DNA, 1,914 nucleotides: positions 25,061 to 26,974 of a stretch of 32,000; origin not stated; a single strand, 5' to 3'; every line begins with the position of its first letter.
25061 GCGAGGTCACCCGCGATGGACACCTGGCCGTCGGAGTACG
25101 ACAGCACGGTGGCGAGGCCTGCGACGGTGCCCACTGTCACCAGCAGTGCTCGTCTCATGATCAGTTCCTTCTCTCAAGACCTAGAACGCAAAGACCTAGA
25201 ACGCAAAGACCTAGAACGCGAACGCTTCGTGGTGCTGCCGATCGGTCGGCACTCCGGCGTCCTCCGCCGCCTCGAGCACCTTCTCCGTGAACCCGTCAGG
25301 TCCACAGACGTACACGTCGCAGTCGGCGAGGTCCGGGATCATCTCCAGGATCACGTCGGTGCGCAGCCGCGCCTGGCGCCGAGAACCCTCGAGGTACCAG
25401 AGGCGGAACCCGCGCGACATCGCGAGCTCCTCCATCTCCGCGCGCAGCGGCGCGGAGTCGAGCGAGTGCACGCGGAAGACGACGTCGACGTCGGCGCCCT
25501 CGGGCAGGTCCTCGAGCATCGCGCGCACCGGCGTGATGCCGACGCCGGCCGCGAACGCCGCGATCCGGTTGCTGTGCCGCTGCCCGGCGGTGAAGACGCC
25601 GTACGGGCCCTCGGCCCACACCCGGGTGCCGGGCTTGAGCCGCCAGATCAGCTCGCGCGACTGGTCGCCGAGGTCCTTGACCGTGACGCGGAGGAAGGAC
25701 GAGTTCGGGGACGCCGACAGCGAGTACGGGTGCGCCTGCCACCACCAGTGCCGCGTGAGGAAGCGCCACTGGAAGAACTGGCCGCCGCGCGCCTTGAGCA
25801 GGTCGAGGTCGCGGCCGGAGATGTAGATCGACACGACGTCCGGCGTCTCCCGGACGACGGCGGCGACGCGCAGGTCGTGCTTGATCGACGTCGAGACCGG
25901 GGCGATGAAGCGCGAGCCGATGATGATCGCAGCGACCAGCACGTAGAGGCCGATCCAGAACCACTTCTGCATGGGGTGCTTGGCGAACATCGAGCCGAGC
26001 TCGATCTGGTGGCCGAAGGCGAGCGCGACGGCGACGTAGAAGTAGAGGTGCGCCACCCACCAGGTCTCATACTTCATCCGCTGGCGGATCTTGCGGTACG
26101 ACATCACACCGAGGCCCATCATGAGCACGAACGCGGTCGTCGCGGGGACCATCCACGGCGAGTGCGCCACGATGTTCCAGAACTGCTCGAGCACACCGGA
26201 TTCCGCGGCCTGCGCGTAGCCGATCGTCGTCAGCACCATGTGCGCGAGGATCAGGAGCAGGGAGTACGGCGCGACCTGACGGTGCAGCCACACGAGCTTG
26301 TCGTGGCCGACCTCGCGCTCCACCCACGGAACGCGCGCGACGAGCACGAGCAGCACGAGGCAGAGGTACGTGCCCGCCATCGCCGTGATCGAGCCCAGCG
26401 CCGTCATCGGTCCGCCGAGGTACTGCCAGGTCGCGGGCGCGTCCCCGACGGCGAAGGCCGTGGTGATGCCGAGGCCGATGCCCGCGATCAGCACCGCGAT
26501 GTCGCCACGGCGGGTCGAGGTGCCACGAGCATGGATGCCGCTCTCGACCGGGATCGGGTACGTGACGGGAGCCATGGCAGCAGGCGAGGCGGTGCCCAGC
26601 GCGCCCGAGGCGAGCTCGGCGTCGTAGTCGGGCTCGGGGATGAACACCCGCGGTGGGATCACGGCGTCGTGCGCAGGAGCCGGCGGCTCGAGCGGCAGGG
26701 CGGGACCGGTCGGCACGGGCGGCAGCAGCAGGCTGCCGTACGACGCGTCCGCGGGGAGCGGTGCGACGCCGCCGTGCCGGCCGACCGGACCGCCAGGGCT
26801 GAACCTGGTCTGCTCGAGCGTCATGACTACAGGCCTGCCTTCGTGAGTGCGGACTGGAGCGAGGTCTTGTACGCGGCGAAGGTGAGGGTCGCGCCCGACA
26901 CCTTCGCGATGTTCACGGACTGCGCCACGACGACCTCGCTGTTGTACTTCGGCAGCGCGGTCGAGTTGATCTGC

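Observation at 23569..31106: NOX-type transmembrane reductase operon with three FMN_bind proteins and ApbE: candidate flavin-based trans-envelope electron conduit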

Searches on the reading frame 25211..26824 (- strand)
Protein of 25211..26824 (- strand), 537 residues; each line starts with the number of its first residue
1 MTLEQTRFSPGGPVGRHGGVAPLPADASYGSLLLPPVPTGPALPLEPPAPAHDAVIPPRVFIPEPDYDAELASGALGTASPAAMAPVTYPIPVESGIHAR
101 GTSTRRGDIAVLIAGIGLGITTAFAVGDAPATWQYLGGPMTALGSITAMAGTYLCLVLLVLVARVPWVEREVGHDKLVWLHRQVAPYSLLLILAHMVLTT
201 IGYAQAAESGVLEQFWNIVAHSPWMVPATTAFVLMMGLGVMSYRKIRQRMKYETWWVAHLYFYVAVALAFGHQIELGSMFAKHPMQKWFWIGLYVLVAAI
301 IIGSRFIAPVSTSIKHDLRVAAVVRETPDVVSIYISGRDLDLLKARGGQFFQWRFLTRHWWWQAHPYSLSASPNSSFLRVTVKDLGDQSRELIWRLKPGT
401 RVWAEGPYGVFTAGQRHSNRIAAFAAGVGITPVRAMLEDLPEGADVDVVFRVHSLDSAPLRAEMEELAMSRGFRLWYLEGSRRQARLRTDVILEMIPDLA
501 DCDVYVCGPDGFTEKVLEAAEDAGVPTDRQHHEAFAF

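Call 3: search_protein_families(library=pfam, proteins=[window:25211-26824:-], max_evalue=0.01)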
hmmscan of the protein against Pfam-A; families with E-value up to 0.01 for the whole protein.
window:25211-26824:- (537 aa): 3 families
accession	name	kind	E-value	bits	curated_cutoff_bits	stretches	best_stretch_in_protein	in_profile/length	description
PF01794.25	Ferric_reduct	-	4.5e-18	65.9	28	1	148-269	2-120/121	Ferric reductase like transmembrane component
PF00175.26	NAD_binding_1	-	3.9e-08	34.3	22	1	425-516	3-107/109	Oxidoreductase NAD-binding domain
PF08022.18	FAD_binding_8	-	4.2e-06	27.3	22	1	327-410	13-107/109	FAD-binding domain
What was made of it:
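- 25211..26824 (-): NOX-type (MsrQ-like) transmembrane NAD(P)H oxidoreductase, 537 aa. It has a disordered Pro-rich N-terminus (1-103), a six-helix ferric-reductase domain with His181/195/259/272, and a FAD domain (HPYS 365) plus NAD(P)H domain (GVGITP 427, CGP 507). Pfam (call 3).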

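Call 4: search_protein_families(library=ncbifam, proteins=[window:25211-26824:-], max_evalue=0.01)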
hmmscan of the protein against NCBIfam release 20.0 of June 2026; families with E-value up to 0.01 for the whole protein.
window:25211-26824:- (537 aa): 13 families
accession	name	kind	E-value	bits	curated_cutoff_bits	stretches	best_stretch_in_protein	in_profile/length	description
NF009805.0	PRK13289.1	equivalog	7.4e-22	77.8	432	1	317-535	156-392/399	NO-inducible flavohemoprotein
NF007964.0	PRK10684.1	equivalog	8.2e-22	77.6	383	1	314-536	8-238/333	NADH oxidoreductase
NF058606.1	GlBtMonoRdsGbcB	equivalog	5.8e-13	48.5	500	1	315-536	13-248/362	glycine betaine monooxygenase reductase subunit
NF000796.0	PRK00054.1-1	equivalog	1.6e-12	47.3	224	1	318-526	6-195/254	dihydroorotate dehydrogenase electron transfer subunit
NF040810.1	BenC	equivalog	5.6e-11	42.2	430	1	318-536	107-331/333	benzoate 1,2-dioxygenase electron transfer component BenC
TIGR02160.1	PA_CoA_Oxy5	hypoth_equivalog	3.5e-09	35.9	420.8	1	316-536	2-242/352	1,2-phenylacetyl-CoA epoxidase subunit PaaE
NF045803.1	MethMoxFADbindMmoC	equivalog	1.9e-07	30.2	500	1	367-535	159-340/343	aromatic/alkene monooxygenase hydroxylase FAD-binding subunit MmoC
TIGR01941.1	nqrF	equivalog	3.8e-05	22.8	295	0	390-439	243-291/405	NADH:ubiquinone reductase (Na(+)-transporting) subunit F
NF006220.0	PRK08345.1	subfamily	0.00013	21.3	395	1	366-437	60-132/294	cytochrome-c3 hydrogenase subunit gamma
TIGR02911.1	sulfite_red_B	equivalog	0.00038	19.7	288.6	1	366-498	48-182/261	anaerobic sulfite reductase subunit AsrB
NF040835.1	sulfhyd_HydG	equivalog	0.0021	17.4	650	1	366-436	67-138/292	NADPH-dependent hydrogenase/sulfhydrogenase 1 subunit gamma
NF000798.0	PRK00054.1-3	equivalog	0.0031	17.2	219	1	383-524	67-198/244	dihydroorotate dehydrogenase electron transfer subunit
NF003831.1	PRK05419.1-2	equivalog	0.0037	16.8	130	1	155-274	51-165/212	protein-methionine-sulfoxide reductase heme-binding subunit MsrQ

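Call 7: find_homologous_proteins(query=window:25211-26824:-, max_evalue=1e-10)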
Query window:25211-26824:- (537 aa): 2940 proteins with E <= 1e-10 among 8000 candidates; the best 120 are listed.
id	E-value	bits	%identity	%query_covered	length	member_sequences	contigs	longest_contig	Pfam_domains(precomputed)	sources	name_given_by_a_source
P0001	0.0e+0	1139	93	100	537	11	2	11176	PF01794.26,PF08022.19,PF00175.27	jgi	jgi:predicted ferric reductase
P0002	3.4e-266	902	72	100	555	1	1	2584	PF01794.26,PF00175.27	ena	-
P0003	9.4e-252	854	69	100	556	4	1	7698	PF01794.26,PF00175.27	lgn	-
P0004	1.1e-250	851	70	100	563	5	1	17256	PF01794.26,PF08022.19,PF00175.27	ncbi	-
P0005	5.9e-203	693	70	81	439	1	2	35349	PF01794.26,PF08022.19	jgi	jgi:predicted ferric reductase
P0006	2.4e-189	648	64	82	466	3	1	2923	PF01794.26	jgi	jgi:predicted ferric reductase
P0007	5.1e-189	647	61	84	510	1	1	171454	PF01794.26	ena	-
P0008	1.6e-188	646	62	84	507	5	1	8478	PF01794.26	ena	-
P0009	4.7e-188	644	64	83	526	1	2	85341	PF01794.26,PF08022.19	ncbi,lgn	ncbi:MAG: ferredoxin reductase family protein [Candidatus Nanopelagicales bacterium]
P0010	5.8e-188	644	59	89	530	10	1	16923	PF01794.26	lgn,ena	-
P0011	6.6e-188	644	63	83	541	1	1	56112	PF01794.26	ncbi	-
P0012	2.0e-187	642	64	85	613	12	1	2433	PF01794.26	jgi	-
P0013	2.1e-187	642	63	83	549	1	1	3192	PF01794.26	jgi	jgi:predicted ferric reductase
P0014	4.1e-186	638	58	95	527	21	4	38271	PF01794.26,PF08022.19,PF00175.27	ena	-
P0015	2.8e-185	635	62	83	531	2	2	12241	PF01794.26,PF08022.19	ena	-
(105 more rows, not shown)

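Call 12: find_encoding_contigs(protein=P0001, flank=10000, max_places=3)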
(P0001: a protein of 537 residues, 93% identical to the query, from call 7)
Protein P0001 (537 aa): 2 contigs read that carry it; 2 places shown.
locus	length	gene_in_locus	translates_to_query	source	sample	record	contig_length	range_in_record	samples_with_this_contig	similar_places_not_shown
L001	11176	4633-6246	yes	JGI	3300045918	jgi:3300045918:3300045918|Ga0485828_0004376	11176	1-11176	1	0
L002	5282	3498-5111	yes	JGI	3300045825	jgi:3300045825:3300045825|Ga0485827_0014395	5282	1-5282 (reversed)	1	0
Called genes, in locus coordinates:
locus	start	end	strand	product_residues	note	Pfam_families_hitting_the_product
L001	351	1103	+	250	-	-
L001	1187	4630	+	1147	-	PF25832:Fn3_SaeA_2nd (faint), PF18370:RGI_lyase (faint), PF21910:GH85_C (faint), PF25833:Fn3_SaeA_3rd (faint), PF00041:fn3 (weak)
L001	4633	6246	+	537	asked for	PF01794:Ferric_reduct, PF08022:FAD_binding_8 (weak), PF00175:NAD_binding_1 (weak)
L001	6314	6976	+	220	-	-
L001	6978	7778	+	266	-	PF27030:AbpE_bact (weak), PF02424:ApbE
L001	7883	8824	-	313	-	PF13338:AbiEi_4 (weak), PF04480:DUF559 (weak), PF18741:MTES_1575 (weak)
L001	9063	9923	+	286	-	PF20434:BD-FAE, PF12146:Hydrolase_4 (faint), PF07859:Abhydrolase_3, PF12697:Abhydrolase_6 (weak), PF00326:Peptidase_S9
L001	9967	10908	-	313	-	PF13338:AbiEi_4 (weak)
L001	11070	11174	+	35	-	?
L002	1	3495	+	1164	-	?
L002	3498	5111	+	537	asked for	PF01794:Ferric_reduct, PF08022:FAD_binding_8 (weak), PF00175:NAD_binding_1 (weak)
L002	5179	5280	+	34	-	?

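Call 13: find_encoding_contigs(protein=P0004, flank=10000, max_places=3)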
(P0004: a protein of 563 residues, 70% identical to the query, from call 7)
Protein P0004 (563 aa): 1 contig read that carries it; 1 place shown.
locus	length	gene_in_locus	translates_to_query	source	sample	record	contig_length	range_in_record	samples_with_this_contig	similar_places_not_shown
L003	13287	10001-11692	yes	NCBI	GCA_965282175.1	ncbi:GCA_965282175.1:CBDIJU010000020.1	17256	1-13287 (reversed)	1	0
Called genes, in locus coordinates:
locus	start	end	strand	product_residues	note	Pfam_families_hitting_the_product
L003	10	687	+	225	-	PF12844:HTH_19, PF13560:HTH_31, PF01381:HTH_3, PF07883:Cupin_2, PF02311:AraC_binding (faint)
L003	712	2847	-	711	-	PF00990:GGDEF, PF00563:EAL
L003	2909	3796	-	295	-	PF13385:Laminin_G_3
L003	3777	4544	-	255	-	-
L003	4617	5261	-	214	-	PF12389:Peptidase_M73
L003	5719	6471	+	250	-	-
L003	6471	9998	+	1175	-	PF18370:RGI_lyase (faint), PF21470:BppU-like_C (faint), PF21910:GH85_C (faint), PF25832:Fn3_SaeA_2nd (faint), PF25833:Fn3_SaeA_3rd (faint), PF00041:fn3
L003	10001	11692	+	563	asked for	PF01794:Ferric_reduct, PF08022:FAD_binding_8 (weak), PF00175:NAD_binding_1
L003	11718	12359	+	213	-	-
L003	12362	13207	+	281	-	PF27030:AbpE_bact (weak), PF02424:ApbE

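Call 15: find_related_loci(query=A1, collection=genome_contigs, flank=10000)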
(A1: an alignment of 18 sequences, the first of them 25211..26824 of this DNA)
Query A1 (537 aa) in genome_contigs; peptide patterns used: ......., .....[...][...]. (x = any residue, [..] = any of these).
140 stretches matched a pattern; 86 encode a relative of the query (tblastn E <= 1e-3); the best 80 are kept; 80 distinct loci.
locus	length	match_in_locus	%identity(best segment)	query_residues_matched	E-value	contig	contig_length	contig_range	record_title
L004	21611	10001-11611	91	1-537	0e+0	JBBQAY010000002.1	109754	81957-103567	MAG: Candidatus Nanopelagicales bacterium isolate Co_metawrap_1425 Cmw_1425_k141_24648890_length_109754_cov_11.0000, who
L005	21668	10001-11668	69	1-537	0e+0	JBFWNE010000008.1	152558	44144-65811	MAG: Candidatus Nanopelagicales bacterium isolate CA_2019_TPBF_105 NODE_999_length_152558_cov_7.766740_TPBF, whole genom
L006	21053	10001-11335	61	92-537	0e+0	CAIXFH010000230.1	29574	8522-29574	MAG: uncultured actinobacterium isolate Umea_bin-04446 genome assembly, contig: bin-04446:230/232, whole genome shotgun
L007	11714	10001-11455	59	60-537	0e+0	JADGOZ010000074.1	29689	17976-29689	MAG: Candidatus Nanopelagicales bacterium isolate Chersky_517 k127_4877448, whole genome shotgun sequence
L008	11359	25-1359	61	92-537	1e-177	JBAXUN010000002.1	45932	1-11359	MAG: Actinomycetes bacterium isolate ELA662 MAG662_2, whole genome shotgun sequence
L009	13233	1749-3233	56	48-537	5e-177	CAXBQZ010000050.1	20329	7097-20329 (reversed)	MAG TPA_asm: uncultured bacterium isolate SRR1793862_binner23_Refined_12 genome assembly, contig: ERZ2944670.275, whole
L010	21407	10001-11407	60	73-537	1e-176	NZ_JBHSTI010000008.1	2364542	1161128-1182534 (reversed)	Longivirga aurantiaca strain CGMCC 4.7317 GCM70027017_15, whole genome shotgun sequence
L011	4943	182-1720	54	37-537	2e-180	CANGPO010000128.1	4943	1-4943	MAG: Actinobacteria bacterium isolate Jr-7aug17-86 genome assembly, contig: Jr-7aug17-C31225, whole genome shotgun seque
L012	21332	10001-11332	64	93-537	9e-180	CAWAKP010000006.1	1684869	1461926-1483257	MAG: uncultured Actinomycetota bacterium isolate MFD02134.bin.1.261 genome assembly, contig: contig_6878, whole genome s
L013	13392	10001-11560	55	30-537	2e-174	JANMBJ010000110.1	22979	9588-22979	MAG: Candidatus Nanopelagicales bacterium isolate OTE_1_metabat_352 OTE_1_k141_2084365, whole genome shotgun sequence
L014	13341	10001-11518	55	23-537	4e-174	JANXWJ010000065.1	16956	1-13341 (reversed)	MAG: Candidatus Nanopelagicales bacterium isolate GL140_1_metabat_73 GL140_1_k141_1725302, whole genome shotgun sequence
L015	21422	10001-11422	57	44-537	3e-174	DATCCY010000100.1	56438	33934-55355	MAG TPA_asm: Candidatus Nanopelagicales bacterium isolate SMAG_U7711 k141_384901, whole genome shotgun sequence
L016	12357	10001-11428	59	60-537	8e-172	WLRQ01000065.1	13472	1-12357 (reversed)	MAG: Actinomycetota bacterium isolate UFOp-RH-27jun17-269 RH-27jun17-269-c65, whole genome shotgun sequence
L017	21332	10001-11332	64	93-537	4e-169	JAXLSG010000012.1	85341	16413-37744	MAG: Candidatus Nanopelagicales bacterium isolate STL-ACT29 C4.117.fa-12, whole genome shotgun sequence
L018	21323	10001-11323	62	96-537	9e-169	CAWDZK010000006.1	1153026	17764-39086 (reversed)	MAG: uncultured Actinomycetota bacterium isolate MFD01275.bin.1.75 genome assembly, contig: contig_7623, whole genome sh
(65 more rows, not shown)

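Call 19: search_solved_structures(query=window:25211-26824:-, max_evalue=0.001, show_alignments=2)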
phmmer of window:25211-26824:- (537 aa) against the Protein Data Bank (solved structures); distinct sequences matched with E-value up to 0.001: 17.
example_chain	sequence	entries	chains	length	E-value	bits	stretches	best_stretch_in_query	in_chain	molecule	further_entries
4eh1_A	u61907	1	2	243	1.8e-10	43.1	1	363-535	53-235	Flavohemoprotein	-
6o0a_A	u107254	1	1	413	2.5e-08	36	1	286-535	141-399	Flavohemoglobin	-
8qt6_A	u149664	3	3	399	5.7e-08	34.8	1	161-513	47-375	FAD-binding FR-type domain-containing protein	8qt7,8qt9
8qta_A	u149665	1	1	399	9.7e-08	34.1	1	161-510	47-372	FAD-binding FR-type domain-containing protein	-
8qq7_A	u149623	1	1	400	9.8e-08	34.1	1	161-510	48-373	FAD-binding FR-type domain-containing protein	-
1gvh_A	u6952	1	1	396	6.8e-07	31.3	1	361-535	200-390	FLAVOHEMOPROTEIN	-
8qq5_A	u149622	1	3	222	8.7e-06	27.6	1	346-514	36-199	Oxidoreductase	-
8qq1_C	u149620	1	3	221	1.1e-05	27.3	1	346-512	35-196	Oxidoreductase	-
3ozu_A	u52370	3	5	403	1.1e-05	27.3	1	363-535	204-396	Flavohemoprotein | Flavohemoglobin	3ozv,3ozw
1cqx_A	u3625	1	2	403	1.1e-05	27.2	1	363-535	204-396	FLAVOHEMOPROTEIN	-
7qty_A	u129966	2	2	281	1.8e-05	26.6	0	392-439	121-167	Na(+)-translocating NADH-quinone reductase subunit F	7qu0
7qu3_A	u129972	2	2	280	5.2e-05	25.1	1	387-527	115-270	Na(+)-translocating NADH-quinone reductase subunit F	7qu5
6laa_A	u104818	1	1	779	6.3e-05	24.8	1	311-518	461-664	Cytochrome P450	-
2eix_A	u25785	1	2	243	6.8e-05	24.7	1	378-513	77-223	NADH-cytochrome b5 reductase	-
7rom_A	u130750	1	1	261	0.00035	22.3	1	367-525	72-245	NADH-cytochrome b5 reductase 1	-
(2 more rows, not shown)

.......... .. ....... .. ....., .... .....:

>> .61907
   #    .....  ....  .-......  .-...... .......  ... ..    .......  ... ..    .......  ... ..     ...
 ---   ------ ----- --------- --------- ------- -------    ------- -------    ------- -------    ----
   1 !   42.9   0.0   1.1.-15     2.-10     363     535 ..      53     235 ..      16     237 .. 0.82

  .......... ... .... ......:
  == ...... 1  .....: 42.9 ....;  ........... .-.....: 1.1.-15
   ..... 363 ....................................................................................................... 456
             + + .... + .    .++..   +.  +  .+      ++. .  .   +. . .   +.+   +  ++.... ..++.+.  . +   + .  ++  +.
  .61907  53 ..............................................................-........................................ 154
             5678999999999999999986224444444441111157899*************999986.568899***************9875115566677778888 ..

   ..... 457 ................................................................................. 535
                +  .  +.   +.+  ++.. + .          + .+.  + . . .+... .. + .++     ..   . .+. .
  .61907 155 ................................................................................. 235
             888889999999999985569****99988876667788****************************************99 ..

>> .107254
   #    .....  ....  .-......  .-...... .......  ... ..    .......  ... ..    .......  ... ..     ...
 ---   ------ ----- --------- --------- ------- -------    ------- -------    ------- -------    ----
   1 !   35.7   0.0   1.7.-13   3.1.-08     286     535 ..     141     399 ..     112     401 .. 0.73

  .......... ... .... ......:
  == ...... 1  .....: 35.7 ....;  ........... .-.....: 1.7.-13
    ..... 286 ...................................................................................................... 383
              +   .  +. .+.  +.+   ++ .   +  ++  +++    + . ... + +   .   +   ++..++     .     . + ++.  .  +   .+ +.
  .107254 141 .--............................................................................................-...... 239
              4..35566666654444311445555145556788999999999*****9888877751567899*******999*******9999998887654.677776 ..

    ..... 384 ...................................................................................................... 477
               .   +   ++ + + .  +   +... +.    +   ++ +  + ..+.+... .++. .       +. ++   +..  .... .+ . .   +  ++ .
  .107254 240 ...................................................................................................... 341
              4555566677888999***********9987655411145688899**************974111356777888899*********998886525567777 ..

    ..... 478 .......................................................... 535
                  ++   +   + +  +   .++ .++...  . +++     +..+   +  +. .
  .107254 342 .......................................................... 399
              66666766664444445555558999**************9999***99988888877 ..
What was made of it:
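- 25211..26824 (-): PDB sequence hits to SpNOX (8qt6, 8qq7) cover residues 161-513 (call 19).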

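Call 67: predict_structure(alignment_id=A1)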
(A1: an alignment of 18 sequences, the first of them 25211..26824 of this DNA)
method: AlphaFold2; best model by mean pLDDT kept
length: 537 residues; sequences in the alignment: 18
mean_pLDDT: 70.7   pTM: 0.65
mean pLDDT of the five models: 70.7, 69.5, 68.3, 66.8, 64.5
residues with pLDDT >= 90: 49; 70-90: 312; 50-70: 70; < 50: 106
segments of 3 or more residues with pLDDT < 50: 1-56, 62-103, 369-373, 535-537
pLDDT, mean of each block of 10 residues (from residue 1): 31 29 32 31 34 44 39 31 30 35 61 83 83 84 89 91 80 77 87 89 88 82 65 71 68 73 84 77 86 92 87 88 79 83 64 79 62 64 65 81 77 72 85 79 86 80 85 86 66 87 86 87 88 57
secondary structure, 60 per line:
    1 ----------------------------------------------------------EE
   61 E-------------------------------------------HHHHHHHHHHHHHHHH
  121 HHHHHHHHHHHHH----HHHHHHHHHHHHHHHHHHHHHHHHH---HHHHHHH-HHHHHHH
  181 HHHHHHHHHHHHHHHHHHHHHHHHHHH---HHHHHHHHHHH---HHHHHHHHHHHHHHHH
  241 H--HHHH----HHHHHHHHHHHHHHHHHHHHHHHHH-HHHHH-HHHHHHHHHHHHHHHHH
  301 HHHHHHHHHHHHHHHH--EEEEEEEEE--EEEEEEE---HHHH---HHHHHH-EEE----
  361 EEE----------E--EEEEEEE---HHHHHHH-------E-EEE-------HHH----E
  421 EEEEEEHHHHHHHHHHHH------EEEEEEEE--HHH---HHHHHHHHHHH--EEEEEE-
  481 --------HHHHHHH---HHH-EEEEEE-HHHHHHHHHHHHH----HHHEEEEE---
elements in order: E59-61 H105-133 H138-162 H166-172 H174-207 H211-221 H225-241 H244-247 H252-276 H278-282 H284-316 E319-327 E330-336 H340-343 H347-352 E354-356 E361-363 E377-383 H387-393 E403-405 E420-426 H427-438 E445-452 H461-471 E474-479 H489-495 E503-508 H510-522 E530-534
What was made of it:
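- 25211..26824 (-): The AF2 model has pLDDT 71 (call 67).
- On NOX / ferric-reductase-domain superfamily, NOX-type architecture: The model's confidence is moderate (pLDDT 71, call 67).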
